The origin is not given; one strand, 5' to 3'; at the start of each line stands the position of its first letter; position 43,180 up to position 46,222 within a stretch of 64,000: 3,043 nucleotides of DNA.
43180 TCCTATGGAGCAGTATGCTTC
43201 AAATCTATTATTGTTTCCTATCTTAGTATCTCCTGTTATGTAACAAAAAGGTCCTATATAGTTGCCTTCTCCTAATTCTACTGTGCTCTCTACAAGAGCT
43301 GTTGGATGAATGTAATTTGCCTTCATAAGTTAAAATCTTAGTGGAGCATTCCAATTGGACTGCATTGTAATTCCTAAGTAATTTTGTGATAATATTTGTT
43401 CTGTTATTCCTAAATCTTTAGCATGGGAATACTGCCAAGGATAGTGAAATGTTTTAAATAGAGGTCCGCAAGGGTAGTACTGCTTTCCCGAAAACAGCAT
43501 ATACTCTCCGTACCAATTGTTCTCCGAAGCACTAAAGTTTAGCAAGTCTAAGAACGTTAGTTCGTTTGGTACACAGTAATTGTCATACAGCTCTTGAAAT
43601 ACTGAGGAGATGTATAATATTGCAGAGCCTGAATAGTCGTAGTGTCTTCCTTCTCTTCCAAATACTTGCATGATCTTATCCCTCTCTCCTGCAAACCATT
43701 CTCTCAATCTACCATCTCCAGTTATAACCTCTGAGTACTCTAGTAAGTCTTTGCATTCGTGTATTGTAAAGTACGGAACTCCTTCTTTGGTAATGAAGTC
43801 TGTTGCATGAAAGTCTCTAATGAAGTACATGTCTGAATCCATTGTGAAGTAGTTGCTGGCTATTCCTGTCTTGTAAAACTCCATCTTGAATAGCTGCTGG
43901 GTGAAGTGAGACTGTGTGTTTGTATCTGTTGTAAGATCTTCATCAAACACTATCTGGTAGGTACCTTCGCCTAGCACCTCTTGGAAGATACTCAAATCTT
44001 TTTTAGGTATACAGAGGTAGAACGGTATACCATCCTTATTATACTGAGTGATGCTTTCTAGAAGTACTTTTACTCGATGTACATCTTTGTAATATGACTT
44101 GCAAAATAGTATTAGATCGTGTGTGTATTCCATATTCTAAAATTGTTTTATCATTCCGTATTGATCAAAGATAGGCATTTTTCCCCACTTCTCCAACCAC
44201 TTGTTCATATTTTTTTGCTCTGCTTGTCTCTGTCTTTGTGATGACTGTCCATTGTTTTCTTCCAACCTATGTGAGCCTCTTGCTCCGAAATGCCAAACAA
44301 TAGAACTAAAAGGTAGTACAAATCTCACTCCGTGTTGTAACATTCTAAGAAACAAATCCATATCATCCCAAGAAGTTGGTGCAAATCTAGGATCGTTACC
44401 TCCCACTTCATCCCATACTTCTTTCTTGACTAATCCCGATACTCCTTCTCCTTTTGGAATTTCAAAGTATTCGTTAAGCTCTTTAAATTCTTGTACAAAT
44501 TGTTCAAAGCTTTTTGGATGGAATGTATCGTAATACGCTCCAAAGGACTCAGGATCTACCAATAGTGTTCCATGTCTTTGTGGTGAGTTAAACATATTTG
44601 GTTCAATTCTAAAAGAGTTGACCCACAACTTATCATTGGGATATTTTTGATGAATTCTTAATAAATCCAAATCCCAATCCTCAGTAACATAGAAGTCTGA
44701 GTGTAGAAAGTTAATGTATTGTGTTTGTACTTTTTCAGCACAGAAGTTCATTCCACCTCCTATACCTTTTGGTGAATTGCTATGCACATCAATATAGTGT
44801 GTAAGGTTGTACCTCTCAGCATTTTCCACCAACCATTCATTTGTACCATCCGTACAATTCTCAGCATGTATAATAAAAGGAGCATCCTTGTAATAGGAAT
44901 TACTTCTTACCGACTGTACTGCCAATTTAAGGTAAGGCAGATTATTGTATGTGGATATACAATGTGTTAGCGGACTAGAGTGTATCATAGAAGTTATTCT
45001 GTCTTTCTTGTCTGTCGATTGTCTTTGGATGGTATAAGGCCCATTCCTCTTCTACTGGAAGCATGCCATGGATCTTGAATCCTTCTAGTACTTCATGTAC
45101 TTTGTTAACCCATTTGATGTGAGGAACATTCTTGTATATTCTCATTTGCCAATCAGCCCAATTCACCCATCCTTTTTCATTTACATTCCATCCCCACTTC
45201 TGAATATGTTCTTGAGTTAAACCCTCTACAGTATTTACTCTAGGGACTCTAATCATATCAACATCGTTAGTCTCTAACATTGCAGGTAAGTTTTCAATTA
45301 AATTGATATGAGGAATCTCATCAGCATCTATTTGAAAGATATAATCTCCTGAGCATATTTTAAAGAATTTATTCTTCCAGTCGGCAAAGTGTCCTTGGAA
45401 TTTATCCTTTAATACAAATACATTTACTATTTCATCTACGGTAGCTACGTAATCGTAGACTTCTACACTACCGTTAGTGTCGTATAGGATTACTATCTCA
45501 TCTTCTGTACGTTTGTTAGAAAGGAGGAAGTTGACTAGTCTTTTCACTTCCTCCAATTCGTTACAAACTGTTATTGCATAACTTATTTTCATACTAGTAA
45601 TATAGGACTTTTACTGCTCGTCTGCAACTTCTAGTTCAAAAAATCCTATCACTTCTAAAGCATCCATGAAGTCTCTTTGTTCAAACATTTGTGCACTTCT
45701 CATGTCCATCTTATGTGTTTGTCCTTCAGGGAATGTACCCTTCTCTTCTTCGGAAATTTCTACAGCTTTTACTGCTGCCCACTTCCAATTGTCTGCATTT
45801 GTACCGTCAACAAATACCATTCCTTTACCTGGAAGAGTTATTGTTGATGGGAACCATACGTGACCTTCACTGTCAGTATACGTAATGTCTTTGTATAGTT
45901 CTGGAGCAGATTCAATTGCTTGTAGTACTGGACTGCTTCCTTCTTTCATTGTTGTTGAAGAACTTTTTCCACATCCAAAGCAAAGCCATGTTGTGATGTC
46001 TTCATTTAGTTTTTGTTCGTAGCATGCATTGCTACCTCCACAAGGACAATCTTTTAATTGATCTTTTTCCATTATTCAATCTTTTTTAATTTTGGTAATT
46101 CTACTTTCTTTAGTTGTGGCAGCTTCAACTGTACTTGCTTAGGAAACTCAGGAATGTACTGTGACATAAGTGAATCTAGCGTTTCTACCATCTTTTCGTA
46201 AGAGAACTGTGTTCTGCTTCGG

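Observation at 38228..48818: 10.6-kb glycosylation island: ~6 GT-A and 2 GT-B glycosyltransferases, two SAM methyltransferases (one Zn-ribbon C-methyltransferase type) and a hexapeptide acyltransferase inside a lytic-type phage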

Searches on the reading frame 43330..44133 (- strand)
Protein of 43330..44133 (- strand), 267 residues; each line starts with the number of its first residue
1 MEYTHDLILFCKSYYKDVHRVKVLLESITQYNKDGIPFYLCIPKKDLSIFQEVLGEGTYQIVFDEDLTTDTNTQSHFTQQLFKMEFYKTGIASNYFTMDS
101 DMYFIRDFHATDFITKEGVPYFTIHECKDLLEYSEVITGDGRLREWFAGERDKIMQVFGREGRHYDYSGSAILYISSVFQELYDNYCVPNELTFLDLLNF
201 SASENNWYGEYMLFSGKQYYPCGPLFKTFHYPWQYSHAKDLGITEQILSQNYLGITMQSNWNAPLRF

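Call 3: search_protein_families(library=pfam, proteins=[window:43330-44133:-], max_evalue=0.01)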
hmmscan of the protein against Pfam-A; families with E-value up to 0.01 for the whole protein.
window:43330-44133:- (267 aa): 2 families
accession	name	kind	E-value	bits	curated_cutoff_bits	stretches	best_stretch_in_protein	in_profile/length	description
PF20102.4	DUF6492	-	4.6e-09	36.2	22.9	1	13-116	16-128/291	Family of unknown function (DUF6492)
PF11380.13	Stealth_CR2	-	0.0042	17.7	39.4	0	57-120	42-106/108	Stealth protein CR2, conserved region 2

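Call 10: search_protein_families(library=ncbifam, proteins=[window:43330-44133:-], max_evalue=0.01)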
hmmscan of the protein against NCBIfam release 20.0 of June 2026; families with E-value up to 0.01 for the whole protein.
window:43330-44133:- (267 aa): 0 families

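Call 11: search_protein_families(library=phrogs, proteins=[window:43330-44133:-], max_evalue=0.001)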
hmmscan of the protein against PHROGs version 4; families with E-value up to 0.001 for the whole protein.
window:43330-44133:- (267 aa): 0 families

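Call 83: search_protein_families(library=pfam, proteins=[window:43330-44133:-], max_evalue=5)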
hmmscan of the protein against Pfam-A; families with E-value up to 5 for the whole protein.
window:43330-44133:- (267 aa): 3 families
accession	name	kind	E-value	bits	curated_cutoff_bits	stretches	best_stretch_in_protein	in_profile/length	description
PF20102.4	DUF6492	-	4.6e-09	36.2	22.9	1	13-116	16-128/291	Family of unknown function (DUF6492)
PF11380.13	Stealth_CR2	-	0.0042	17.7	39.4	1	57-120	42-106/108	Stealth protein CR2, conserved region 2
PF07576.18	BRAP2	-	0.052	14.2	22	0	187-206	14-33/99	BRCA1-associated protein 2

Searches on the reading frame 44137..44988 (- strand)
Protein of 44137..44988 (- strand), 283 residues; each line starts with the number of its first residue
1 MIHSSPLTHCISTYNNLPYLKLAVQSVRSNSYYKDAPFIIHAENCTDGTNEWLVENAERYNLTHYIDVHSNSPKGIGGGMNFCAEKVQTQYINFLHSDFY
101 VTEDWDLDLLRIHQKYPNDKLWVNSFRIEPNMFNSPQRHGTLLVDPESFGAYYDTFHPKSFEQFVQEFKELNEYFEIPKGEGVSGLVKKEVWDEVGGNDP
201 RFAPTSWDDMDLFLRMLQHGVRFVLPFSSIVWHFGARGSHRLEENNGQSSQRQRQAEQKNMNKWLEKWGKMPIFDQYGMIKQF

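Call 3: search_protein_families(library=pfam, proteins=[window:44137-44988:-], max_evalue=0.01)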
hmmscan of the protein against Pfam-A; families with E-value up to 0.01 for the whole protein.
window:44137-44988:- (283 aa): 3 families
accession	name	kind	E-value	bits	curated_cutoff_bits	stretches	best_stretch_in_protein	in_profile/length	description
PF00535.33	Glycos_transf_2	-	4.3e-14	53.2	23.3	1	10-146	3-132/168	Glycosyl transferase family 2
PF10111.15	Glyco_tranf_2_2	-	5.4e-07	29.8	27.3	1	183-223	166-206/276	Glycosyltransferase like family 2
PF13641.12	Glyco_tranf_2_3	-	1.1e-06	29.2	27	1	182-255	161-227/230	Glycosyltransferase like family 2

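Call 10: search_protein_families(library=ncbifam, proteins=[window:44137-44988:-], max_evalue=0.01)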
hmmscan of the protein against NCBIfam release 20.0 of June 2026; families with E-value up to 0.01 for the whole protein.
window:44137-44988:- (283 aa): 5 families
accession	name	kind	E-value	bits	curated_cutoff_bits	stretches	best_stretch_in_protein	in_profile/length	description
NF050050.1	ProtGlycPglI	equivalog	2.8e-06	26.9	500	1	9-99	6-94/306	GalNAc(5)-diNAcBac-PP-undecaprenol beta-1,3-glucosyltransferase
NF047683.1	TeichurnBiosyTuaG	equivalog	9.8e-06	25.4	400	1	3-100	3-98/252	teichuronic acid biosynthesis protein TuaG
NF041875.1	EPS_EpsD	equivalog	0.00011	21.7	370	1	11-239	5-212/325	exopolysaccharide biosynthesis glycosyltransferase EpsD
TIGR04283.1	glyco_like_mftF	equivalog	0.00066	19.3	182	1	19-115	13-99/221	TIGR04283 family arsenosugar biosynthesis glycosyltransferase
NF038302.1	EPS_HpsE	equivalog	0.0024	16.9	300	1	7-119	3-117/307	hormogonium polysaccharide biosynthesis glycosyltransferase HpsE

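Call 11: search_protein_families(library=phrogs, proteins=[window:44137-44988:-], max_evalue=0.001)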
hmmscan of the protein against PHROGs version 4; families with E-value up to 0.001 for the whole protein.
window:44137-44988:- (283 aa): 0 families

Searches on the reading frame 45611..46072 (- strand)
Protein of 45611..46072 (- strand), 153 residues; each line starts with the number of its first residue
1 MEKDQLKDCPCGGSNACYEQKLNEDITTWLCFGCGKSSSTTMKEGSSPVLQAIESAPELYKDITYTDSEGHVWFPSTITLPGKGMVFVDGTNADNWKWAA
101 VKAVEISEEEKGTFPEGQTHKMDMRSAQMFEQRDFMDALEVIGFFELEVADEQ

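Call 3: search_protein_families(library=pfam, proteins=[window:45611-46072:-], max_evalue=0.01)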
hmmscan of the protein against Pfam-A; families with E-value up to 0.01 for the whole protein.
window:45611-46072:- (153 aa): 0 families

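Call 10: search_protein_families(library=ncbifam, proteins=[window:45611-46072:-], max_evalue=0.01)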
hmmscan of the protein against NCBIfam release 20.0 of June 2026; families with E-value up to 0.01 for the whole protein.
window:45611-46072:- (153 aa): 0 families

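Call 11: search_protein_families(library=phrogs, proteins=[window:45611-46072:-], max_evalue=0.001)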
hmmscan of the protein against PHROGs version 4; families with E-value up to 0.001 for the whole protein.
window:45611-46072:- (153 aa): 0 families

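Call 63: find_homologous_proteins(query=window:45611-46069:-, max_evalue=0.001)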
Query window:45611-46069:- (152 aa): 1049 proteins with E <= 0.001 among 1074 candidates; the best 120 are listed.
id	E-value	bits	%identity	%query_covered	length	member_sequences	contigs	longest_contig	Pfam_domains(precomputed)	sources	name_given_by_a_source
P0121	2.3e-90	318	89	100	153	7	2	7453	-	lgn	-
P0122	2.2e-81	289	80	100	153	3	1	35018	-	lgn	-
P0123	1.4e-79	283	78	100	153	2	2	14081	-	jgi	jgi:hypothetical protein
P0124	6.3e-79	281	78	100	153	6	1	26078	-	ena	-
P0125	3.2e-78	278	79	96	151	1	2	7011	-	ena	-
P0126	1.4e-75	270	74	100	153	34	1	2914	-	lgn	-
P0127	2.0e-75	269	74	100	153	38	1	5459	-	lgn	-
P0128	7.8e-75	267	73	100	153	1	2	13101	-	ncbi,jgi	jgi:hypothetical protein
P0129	2.6e-73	263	76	96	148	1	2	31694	-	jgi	jgi:hypothetical protein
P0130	5.1e-71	255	70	100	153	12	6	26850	-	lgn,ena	-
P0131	1.5e-66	241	69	95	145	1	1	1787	-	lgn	-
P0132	4.5e-65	236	68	95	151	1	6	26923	-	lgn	-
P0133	5.1e-65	236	67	95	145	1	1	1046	-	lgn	-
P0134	5.2e-65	236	67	95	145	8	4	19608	-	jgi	jgi:hypothetical protein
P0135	6.2e-65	235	68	95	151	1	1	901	-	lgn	-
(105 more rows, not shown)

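Call 69: predict_structure(alignment_id=A6)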
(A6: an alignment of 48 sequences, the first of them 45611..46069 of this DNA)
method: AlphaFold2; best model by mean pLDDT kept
length: 152 residues; sequences in the alignment: 48
mean_pLDDT: 90.4   pTM: 0.81
mean pLDDT of the five models: 90.4, 89.8, 89.3, 89.2, 86.2
residues with pLDDT >= 90: 122; 70-90: 21; 50-70: 6; < 50: 3
segments of 3 or more residues with pLDDT < 50: 150-152
pLDDT, mean of each block of 10 residues (from residue 1): 81 82 93 94 95 90 94 94 95 95 94 93 95 94 76 40
secondary structure, 60 per line:
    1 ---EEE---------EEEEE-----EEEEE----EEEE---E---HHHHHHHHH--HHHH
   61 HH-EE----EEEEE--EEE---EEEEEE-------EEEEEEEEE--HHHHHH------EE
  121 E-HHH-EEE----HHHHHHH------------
elements in order: E4-6 E16-20 E26-30 E35-38 H46-54 H57-62 E70-74 E77-79 E83-88 E96-104 H107-112 E119-121 E127-129 H134-140

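Call 74: fold_search(model_id=the predicted structure, library=viral)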
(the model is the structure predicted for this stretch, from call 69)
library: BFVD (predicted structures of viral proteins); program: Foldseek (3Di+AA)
matches with E <= 10: 491; with E <= 0.001: 1
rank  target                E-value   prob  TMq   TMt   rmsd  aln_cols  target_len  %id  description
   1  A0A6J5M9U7            9.5e-16  1.00  0.85  0.84   2.2       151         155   36  Uncharacterized protein [uncultured Caudovirales phage]
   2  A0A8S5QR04            1.1e-01  0.18  0.18  0.21  17.1       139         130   12  Zinc ribbon domain protein [Siphoviridae sp. ct4be24]
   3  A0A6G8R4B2            1.2e-01  0.75  0.28  0.39   9.9       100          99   12  (no name in the UniProt tables at hand)
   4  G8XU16                4.2e-01  0.15  0.19  0.15  11.3        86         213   10  Envelope glycoprotein UL132 [Simian cytomegalovirus (strain Colburn)]
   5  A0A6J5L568            4.6e-01  0.08  0.16  0.11  11.5       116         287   11  Uncharacterized protein [uncultured Caudovirales phage]
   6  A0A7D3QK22            5.2e-01  0.10  0.18  0.18  13.2       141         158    5  (no name in the UniProt tables at hand)
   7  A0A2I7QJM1            6.5e-01  0.15  0.20  0.21  13.1        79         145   20  (no name in the UniProt tables at hand)
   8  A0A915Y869            6.5e-01  0.14  0.17  0.13   8.4        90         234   16  (no name in the UniProt tables at hand)
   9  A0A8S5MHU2            6.5e-01  0.05  0.13  0.07  10.8       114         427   10  Kelch-like protein 3, Serine/threonine-protein kinase domain, transferase [Siphoviridae sp. ctHxr66]
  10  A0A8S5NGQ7            6.8e-01  0.23  0.20  0.19  11.5       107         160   12  Nucleoporin-like protein [Myoviridae sp. cte0p10]
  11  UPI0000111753         6.8e-01  0.11  0.16  0.19  14.2       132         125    6  (no name look-up for this kind of identifier)
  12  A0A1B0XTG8            7.2e-01  0.30  0.26  0.33  10.5        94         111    7  (no name in the UniProt tables at hand)
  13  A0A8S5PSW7            7.2e-01  0.08  0.21  0.08  23.5       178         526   12  Uncharacterized protein [Siphoviridae sp. ctGuJ10]
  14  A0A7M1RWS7            7.2e-01  0.04  0.16  0.06  25.6       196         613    9  Uncharacterized protein [uncultured phage cr3_1]
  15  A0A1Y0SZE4            8.1e-01  0.30  0.23  0.12   5.2        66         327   14  Uncharacterized protein [Pseudomonas phage Phabio]
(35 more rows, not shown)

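Call 83: search_protein_families(library=pfam, proteins=[window:45611-46072:-], max_evalue=5)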
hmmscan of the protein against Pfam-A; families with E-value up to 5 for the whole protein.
window:45611-46072:- (153 aa): 0 families

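Call 91: search_dna_similar(query=window:45611-46069:-, collection=phages, mode=protein, max_rows=20, max_evalue=0.001)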
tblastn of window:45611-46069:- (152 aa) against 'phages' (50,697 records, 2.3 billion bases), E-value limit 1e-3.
Records with a match: 4; places in all: 4; records where one place covers at least 80% of the query: 4.
Best place of each record, by identity: <60% 4.
By first word of the organism name: Flavobacterium 4.
By host as written in the record: Flavobacterium sp. LMO8 4.
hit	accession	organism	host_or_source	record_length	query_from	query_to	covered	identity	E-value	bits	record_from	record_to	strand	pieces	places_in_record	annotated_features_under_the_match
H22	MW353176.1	Flavobacterium phage vB_FspM_immuto_3-5A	Flavobacterium sp. LMO8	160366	2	152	99%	56.3%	9e-55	190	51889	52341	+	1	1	hypothetical protein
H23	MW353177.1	Flavobacterium phage vB_FspM_immuto_13-6C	Flavobacterium sp. LMO8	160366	2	152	99%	56.3%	9e-55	190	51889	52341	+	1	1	hypothetical protein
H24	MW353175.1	Flavobacterium phage vB_FspM_immuto_2-6A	Flavobacterium sp. LMO8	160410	2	152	99%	56.3%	9e-55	190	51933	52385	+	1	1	hypothetical protein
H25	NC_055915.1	Flavobacterium phage vB_FspM_immuto_2-6A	Flavobacterium sp. LMO8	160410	2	152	99%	56.3%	9e-55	190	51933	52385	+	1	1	hypothetical protein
